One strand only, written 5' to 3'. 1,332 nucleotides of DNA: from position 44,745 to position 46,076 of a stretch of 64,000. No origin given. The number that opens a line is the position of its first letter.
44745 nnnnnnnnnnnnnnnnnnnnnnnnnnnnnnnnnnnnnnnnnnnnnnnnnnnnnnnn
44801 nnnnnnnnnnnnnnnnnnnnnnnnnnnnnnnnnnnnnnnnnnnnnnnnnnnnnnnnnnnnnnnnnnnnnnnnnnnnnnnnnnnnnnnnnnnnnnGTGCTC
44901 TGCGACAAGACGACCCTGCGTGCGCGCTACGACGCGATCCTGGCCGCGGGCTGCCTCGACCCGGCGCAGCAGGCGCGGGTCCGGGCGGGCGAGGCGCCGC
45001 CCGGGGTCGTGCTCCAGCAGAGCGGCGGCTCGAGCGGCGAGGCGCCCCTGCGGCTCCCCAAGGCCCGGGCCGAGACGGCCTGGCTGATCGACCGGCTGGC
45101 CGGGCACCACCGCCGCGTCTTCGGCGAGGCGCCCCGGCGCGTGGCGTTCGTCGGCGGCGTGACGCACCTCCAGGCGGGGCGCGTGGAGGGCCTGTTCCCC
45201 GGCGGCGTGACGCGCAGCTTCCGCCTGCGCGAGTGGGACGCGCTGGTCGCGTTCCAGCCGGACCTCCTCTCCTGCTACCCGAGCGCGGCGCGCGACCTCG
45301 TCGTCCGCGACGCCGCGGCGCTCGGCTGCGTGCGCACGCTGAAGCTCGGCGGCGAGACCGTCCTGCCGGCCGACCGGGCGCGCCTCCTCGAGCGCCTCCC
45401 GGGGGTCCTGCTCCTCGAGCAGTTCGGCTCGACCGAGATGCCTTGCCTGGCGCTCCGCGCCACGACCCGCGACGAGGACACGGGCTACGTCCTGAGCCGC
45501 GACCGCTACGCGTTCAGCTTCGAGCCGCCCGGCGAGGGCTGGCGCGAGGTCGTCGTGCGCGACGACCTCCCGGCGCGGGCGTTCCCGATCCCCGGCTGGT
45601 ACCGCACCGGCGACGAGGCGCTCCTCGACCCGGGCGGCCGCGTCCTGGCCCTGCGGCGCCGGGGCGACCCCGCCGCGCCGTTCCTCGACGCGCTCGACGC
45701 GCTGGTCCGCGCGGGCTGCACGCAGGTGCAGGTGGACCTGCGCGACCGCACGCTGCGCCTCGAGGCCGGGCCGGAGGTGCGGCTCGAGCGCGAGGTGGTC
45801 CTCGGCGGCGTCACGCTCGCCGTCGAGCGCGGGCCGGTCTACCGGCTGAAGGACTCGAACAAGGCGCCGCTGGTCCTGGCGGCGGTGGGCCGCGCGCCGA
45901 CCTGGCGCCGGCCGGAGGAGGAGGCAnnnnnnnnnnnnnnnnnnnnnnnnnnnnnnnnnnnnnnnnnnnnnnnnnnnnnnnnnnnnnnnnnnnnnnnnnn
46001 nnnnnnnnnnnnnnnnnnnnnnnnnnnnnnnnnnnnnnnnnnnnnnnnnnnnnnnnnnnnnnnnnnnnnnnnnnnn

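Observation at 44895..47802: Three overlapping genes: PaaK-like ligase, GNAT-cNMP-binding fusion, carboxyl methyltransferase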

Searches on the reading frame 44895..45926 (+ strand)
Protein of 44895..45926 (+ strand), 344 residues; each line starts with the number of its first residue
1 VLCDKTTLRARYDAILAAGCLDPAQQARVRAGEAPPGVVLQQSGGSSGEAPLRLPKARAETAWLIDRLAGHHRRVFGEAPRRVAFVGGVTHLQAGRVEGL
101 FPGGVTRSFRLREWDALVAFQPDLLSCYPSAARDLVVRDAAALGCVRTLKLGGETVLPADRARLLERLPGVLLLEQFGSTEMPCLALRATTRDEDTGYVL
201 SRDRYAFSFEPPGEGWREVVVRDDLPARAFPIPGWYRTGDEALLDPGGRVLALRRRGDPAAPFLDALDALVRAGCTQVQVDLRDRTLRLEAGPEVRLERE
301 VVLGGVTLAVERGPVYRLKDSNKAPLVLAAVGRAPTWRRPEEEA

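Call 8: search_protein_families(library=pfam, proteins=[window:44895-45926:+], max_evalue=1)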
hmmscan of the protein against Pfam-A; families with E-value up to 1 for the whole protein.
window:44895-45926:+ (344 aa): 1 family
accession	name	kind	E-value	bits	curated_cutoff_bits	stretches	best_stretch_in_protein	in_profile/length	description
PF00501.34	AMP-binding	-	0.00093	18.5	29.9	1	99-194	235-336/384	AMP-binding enzyme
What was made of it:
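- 44895..45929 (+): Gene A: a 344-aa miniature adenylate-forming (ANL) enzyme, PaaK-like in fold. It carries the motifs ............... (P-loop), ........, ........, RRRGD and DSNKAPL (candidate catalytic Lys323). Pfam AMP-binding is below its cut-off (call 8).
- On ANL superfamily, PaaK-like subgroup (gene A): 18.5 bits against a cut-off of 29.9 (call 8).
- Closest known: PaaK-family adenylate-forming ligases. Different: It fails the Pfam AMP-binding cut-off (call 8).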

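Call 9: search_protein_families(library=ncbifam, proteins=[window:44895-45926:+], max_evalue=1)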
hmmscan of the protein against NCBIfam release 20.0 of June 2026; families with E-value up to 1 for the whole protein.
window:44895-45926:+ (344 aa): 5 families
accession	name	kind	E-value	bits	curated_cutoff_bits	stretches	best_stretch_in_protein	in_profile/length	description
TIGR01733.1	AA-adenyl-dom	subfamily_domain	6.6e-05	21.9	317.4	1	113-193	203-285/409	amino acid adenylation domain-containing protein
NF005858.0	PRK07787.1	subfamily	0.0064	15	575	1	221-251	338-368/471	acyl-CoA synthetase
NF005714.0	PRK07529.1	subfamily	0.025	12.9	632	1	114-193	306-386/640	acyl-CoA synthetase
NF058661.1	cispen_AMP_AmcH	equivalog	0.041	12.3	370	1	126-181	223-278/458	adenylate-forming 2-oxoglutaryl-ACP ligase AmcH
NF004282.0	PRK05691.1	subfamily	0.12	8.3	4090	1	140-183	1384-1427/4334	non-ribosomal peptide synthase/polyketide synthase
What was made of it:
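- Checked: Domains (calls 8, 9).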

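Call 20: search_solved_structures(query=A2, max_evalue=10, show_alignments=2)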
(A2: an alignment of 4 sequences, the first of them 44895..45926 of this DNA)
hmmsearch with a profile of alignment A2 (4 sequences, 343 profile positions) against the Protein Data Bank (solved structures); distinct sequences matched with E-value up to 10: 2.
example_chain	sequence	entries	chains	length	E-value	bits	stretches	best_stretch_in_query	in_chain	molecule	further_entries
4r1l_A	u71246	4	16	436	0.26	13.6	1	31-194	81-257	Phenylacetate-coenzyme A ligase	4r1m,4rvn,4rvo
9nry_X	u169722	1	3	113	1.2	11.4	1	38-102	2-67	single domain antibody (nanobody) V2C3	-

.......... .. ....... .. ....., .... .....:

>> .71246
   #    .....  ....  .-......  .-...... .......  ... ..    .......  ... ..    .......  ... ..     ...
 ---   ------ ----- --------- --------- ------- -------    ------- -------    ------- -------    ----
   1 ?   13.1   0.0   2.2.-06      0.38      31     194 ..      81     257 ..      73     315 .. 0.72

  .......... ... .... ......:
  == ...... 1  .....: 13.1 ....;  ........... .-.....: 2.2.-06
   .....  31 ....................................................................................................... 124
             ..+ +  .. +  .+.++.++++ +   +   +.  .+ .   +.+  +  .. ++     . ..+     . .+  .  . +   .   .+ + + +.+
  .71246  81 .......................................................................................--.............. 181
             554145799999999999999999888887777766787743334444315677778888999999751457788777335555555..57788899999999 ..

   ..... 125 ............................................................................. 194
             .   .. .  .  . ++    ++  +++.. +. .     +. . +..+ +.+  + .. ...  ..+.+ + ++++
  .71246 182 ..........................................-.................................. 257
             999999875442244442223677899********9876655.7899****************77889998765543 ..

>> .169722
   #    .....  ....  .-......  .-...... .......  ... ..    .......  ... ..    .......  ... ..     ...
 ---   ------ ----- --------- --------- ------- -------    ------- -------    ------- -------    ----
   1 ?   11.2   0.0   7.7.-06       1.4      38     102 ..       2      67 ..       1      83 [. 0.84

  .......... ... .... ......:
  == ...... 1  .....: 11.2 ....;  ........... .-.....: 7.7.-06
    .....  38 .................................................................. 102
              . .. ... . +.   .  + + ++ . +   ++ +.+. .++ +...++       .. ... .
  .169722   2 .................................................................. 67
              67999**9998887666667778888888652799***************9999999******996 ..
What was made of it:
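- On ANL superfamily, PaaK-like subgroup (gene A): The P-loop and FGSTE align with those of BT_0428 (call 20). The PDB profile search reaches only E 0.26 to BT_0428 (call 20).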

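Call 23: find_homologous_proteins(query=window:44895-45926:+)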
Query window:44895-45926:+ (344 aa): 10 proteins with E <= 0.001 among 8000 candidates.
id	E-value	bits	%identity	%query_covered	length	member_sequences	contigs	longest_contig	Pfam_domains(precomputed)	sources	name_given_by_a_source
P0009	2.7e-223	759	100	100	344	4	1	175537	-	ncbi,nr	ncbi:MAG: hypothetical protein KF878_01280 [Planctomycetes bacterium]|nr:hypothetical protein [Planc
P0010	1.1e-171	589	80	100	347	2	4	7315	-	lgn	-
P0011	5.1e-171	587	79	100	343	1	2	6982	-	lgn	-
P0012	1.1e-167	576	79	100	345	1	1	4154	PF00501.35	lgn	-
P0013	6.3e-156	537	75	100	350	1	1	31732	-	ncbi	-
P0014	2.3e-110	387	61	98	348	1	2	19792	-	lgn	-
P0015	3.9e-97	344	58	94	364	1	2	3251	-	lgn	-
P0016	1.2e-73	267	44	100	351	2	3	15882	PF00501.35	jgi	jgi:acyl-CoA synthetase (AMP-forming)/AMP-acid ligase II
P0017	1.5e-52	197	38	94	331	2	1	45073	PF00501.35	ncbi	-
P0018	9.4e-47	178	40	86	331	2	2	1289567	-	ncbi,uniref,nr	ncbi:hypothetical protein N0B44_03960 [Roseibacterium beibuensis]|uniref:Uncharacterized protein n=1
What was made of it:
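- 44895..45929 (+): The NCBI protein KF878_01280 is 100% identical over 344 aa (call 23).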

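Call 24: find_encoding_contigs(protein=P0018, flank=10000, max_places=2)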
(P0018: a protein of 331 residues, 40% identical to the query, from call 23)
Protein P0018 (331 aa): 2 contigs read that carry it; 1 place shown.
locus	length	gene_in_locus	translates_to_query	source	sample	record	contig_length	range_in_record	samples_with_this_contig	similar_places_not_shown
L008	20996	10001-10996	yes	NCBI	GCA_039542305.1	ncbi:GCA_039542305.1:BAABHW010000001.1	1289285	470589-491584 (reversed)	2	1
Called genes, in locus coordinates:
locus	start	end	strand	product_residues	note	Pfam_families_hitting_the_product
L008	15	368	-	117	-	PF07593:UnbV_ASPIC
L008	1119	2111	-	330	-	-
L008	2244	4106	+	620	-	-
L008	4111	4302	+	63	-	-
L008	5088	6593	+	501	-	PF00501:AMP-binding, PF13193:AMP-binding_C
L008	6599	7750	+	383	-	PF00550:PP-binding, PF00975:Thioesterase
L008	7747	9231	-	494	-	PF00501:AMP-binding, PF13193:AMP-binding_C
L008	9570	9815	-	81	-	PF00665:rve (faint)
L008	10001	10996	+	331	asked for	-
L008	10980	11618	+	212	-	-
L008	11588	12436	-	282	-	PF19576:Acyltransf_2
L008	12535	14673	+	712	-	PF03176:MMPL, PF02355:SecD_SecF_C (faint), PF02460:Patched, PF12349:Sterol-sensing (weak), PF03176:MMPL, PF02460:Patched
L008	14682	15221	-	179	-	-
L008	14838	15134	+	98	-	-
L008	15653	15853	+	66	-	-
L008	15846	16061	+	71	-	-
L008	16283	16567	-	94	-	-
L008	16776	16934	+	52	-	-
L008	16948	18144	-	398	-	PF01047:MarR (weak), PF12802:MarR_2, PF13412:HTH_24, PF17782:WHD_DprA (faint), PF08279:HTH_11 (weak), PF09339:HTH_IclR (faint), PF00480:ROK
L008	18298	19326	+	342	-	PF00532:Peripla_BP_1, PF13407:Peripla_BP_4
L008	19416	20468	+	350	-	PF02653:BPD_transp_2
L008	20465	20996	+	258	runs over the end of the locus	PF00005:ABC_tran, PF02463:SMC_N (faint), PF13304:AAA_21 (faint)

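Call 25: find_encoding_contigs(protein=P0017, flank=10000, max_places=2)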
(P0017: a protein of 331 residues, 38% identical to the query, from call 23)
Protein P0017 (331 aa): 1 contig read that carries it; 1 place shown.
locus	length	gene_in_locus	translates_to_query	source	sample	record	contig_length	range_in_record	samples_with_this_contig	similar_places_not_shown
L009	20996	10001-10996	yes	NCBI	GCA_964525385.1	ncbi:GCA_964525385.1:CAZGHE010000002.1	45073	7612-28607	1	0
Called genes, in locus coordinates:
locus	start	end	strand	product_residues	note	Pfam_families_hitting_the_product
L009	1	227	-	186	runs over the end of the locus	PF16123:HAGH_C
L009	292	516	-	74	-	-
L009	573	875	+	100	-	-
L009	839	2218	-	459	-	PF00211:Guanylate_cyc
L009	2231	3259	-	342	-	PF02558:ApbA, PF08546:ApbA_C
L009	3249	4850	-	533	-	PF00890:FAD_binding_2 (faint), PF01266:DAO (faint), PF13450:NAD_binding_8, PF01593:Amino_oxidase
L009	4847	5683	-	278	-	PF04909:Amidohydro_2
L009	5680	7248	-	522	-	PF07238:PilZ (faint), PF21926:FeeM (weak)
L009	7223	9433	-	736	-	PF00672:HAMP, PF07228:SpoIIE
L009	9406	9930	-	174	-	-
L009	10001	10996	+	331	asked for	PF00501:AMP-binding (weak)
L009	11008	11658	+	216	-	PF07947:YhhN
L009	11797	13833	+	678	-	-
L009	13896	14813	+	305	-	PF00211:Guanylate_cyc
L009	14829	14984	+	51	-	-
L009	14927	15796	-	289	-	PF02629:CoA_binding, PF13607:Succ_CoA_lig, PF00549:Ligase_CoA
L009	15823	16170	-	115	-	PF00549:Ligase_CoA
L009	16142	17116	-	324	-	-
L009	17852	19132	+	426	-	-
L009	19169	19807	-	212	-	-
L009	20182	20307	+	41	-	-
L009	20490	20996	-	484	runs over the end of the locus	PF00025:Arf (faint), PF03193:RsgA_GTPase (faint), PF01926:MMR_HSR1, PF02421:FeoB_N, PF00009:GTP_EFTU, PF01926:MMR_HSR1, PF02421:FeoB_N, PF14714:KH_dom-like, +5 more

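Call 26: find_encoding_contigs(protein=P0016, flank=10000, max_places=2)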
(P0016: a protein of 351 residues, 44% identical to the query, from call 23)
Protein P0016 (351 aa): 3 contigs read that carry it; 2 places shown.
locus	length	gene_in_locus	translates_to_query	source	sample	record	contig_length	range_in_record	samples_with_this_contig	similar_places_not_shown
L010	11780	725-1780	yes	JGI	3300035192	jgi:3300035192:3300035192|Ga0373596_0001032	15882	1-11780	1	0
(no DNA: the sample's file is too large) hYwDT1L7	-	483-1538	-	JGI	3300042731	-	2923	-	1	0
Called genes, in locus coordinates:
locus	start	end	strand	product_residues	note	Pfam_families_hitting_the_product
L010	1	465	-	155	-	?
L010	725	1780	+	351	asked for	PF00501:AMP-binding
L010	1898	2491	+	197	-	PF00440:TetR_N, PF13977:TetR_C_6 (weak), PF17940:TetR_C_31 (weak)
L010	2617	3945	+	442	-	-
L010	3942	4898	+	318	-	-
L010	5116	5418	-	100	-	PF13744:HTH_37 (weak), PF12844:HTH_19, PF13443:HTH_26, PF13560:HTH_31, PF01381:HTH_3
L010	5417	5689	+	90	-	-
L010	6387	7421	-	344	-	PF08240:ADH_N, PF01262:AlaDh_PNT_C (weak), PF00107:ADH_zinc_N, PF13602:ADH_zinc_N_2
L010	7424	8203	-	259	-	PF00378:ECH_1, PF16113:ECH_2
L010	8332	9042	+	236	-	PF00440:TetR_N, PF08359:TetR_C_4 (weak), PF17932:TetR_C_24 (weak), PF17938:TetR_C_29 (weak)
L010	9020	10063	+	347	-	PF04321:RmlD_sub_bind, PF05368:NmrA, PF01073:3Beta_HSD, PF01370:Epimerase, PF07993:NAD_binding_4, PF13460:NAD_binding_10, PF16363:GDP_Man_Dehyd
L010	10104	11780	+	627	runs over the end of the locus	PF00501:AMP-binding, PF13193:AMP-binding_C, PF02036:SCP2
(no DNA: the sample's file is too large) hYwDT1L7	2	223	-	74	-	?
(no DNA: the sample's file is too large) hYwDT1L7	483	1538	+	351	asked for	PF00501:AMP-binding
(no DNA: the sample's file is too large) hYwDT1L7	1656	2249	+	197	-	PF00440:TetR_N, PF17940:TetR_C_31 (weak), PF13977:TetR_C_6 (weak)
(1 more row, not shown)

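Call 46: predict_structure(alignment_id=A4)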
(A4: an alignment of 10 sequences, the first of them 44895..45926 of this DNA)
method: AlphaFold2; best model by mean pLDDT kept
length: 344 residues; sequences in the alignment: 10
mean_pLDDT: 91.7   pTM: 0.90
mean pLDDT of the five models: 91.7, 89.5, 89.0, 88.0, 84.4
residues with pLDDT >= 90: 262; 70-90: 75; 50-70: 5; < 50: 2
segments of 3 or more residues with pLDDT < 50: none
pLDDT, mean of each block of 10 residues (from residue 1): 92 96 95 88 66 90 93 96 87 78 90 94 96 94 96 94 95 95 95 95 95 92 96 95 92 92 95 95 96 90 94 90 90 83 75
secondary structure, 60 per line:
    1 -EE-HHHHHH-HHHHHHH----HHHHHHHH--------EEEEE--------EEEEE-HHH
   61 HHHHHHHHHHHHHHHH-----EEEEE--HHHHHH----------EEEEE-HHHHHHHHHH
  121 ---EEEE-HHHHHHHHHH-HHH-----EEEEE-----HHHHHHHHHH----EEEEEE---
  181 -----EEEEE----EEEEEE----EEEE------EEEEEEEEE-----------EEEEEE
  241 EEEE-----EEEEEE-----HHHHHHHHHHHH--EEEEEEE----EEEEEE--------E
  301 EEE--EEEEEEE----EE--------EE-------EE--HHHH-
elements in order: H5-10 H12-18 H23-30 E39-43 E52-56 H58-76 E82-86 H89-94 E105-109 H111-120 E124-127 H129-138 E148-152 H158-167 E172-177 E186-190 E195-200 E205-208 E215-223 E235-244 E250-255 H261-272 E275-281 E286-291 E300-303 E306-312 H340-343
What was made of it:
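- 44895..45929 (+): The AF2 model has pLDDT 91.7 (call 46).
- A is an ANL enzyme: the model has pLDDT 91.7 (call 46).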

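Call 48: fold_search(model_id=the predicted structure, library=pdb)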
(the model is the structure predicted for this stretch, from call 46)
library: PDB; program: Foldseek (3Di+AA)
matches with E <= 10: 1228; with E <= 0.001: 308
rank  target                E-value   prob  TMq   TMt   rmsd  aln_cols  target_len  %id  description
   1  2y27_A                7.7e-12  1.00  0.60  0.51   5.1       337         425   17  crystal structure of PaaK1 in complex with ATP from Burkholderia cenocepacia (released 2011-05-04)
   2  4rvo_B                4.0e-11  1.00  0.65  0.54   5.3       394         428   17  Crystal structure of a Putative Acyl-CoA ligase (BT_0428) from Bacteroides thetaiotaomicron VPI-5482 at 2.41 A resolut (released 2014-12-31)
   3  4rvo_D                6.9e-11  1.00  0.64  0.53   5.2       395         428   17  Crystal structure of a Putative Acyl-CoA ligase (BT_0428) from Bacteroides thetaiotaomicron VPI-5482 at 2.41 A resolut (released 2014-12-31)
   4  9s45_D                1.9e-10  1.00  0.59  0.52   5.6       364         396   15  ClxA from Clostridium cavendishii in complex with 3-amino,4-hydroxybenzoic acid and its adenylate (released 2026-03-18)
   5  6six_B                4.6e-10  1.00  0.61  0.50   4.8       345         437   18  PaaK family AMP-ligase with ANP (released 2020-01-15)
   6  6tm4_AAA              4.6e-10  1.00  0.58  0.48   5.6       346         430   18  NatL2 in complex with two molecules of salicylic acid (released 2020-01-15)
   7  6wuq_B                5.8e-10  1.00  0.58  0.48   6.1       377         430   18  Crystal structure of AjiA1 in apo form (released 2020-12-09)
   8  6siy_A                6.2e-10  1.00  0.55  0.45   6.3       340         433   18  PaaK family AMP-ligase with AMP and substrate (released 2020-01-15)
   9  6siw_B                7.4e-10  1.00  0.59  0.48   5.1       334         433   18  PaaK family AMP-ligase with AMP (released 2020-01-15)
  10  6tm4_BBB              8.3e-10  1.00  0.59  0.48   5.6       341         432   19  NatL2 in complex with two molecules of salicylic acid (released 2020-01-15)
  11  9bhy_A                8.8e-10  1.00  0.45  0.31  14.4       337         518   15  Structure of FbsH, an NRPS adenylation domain in the fimsbactin biosynthetic pathway bound to 2,3-dihydroxybenzoic aci (released 2024-11-20)
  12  6wuq_A                9.3e-10  1.00  0.60  0.49   4.9       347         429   16  Crystal structure of AjiA1 in apo form (released 2020-12-09)
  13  6six_A                9.9e-10  1.00  0.57  0.46   6.2       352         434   18  PaaK family AMP-ligase with ANP (released 2020-01-15)
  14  8www_B                1.3e-09  1.00  0.53  0.39   8.8       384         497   17  Crystal structure of the adenylation domain of SyAstC (released 2024-06-05)
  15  9s3l_A                1.4e-09  1.00  0.57  0.50   5.9       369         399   15  ClxA from Clostridium cavendishii (apo) (released 2025-11-19)
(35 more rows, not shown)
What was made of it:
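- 44895..45929 (+): Foldseek top hits are PaaK1 2y27, BT_0428, ClxA, NatL2 and AjiA1 (call 48).
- On ANL superfamily, PaaK-like subgroup (gene A): Foldseek top hits are PaaK1, BT_0428, ClxA, NatL2 and AjiA1, with probability 1.00 (call 48).
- The fold hits are from call 48; the statement about their mechanism is general knowledge.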
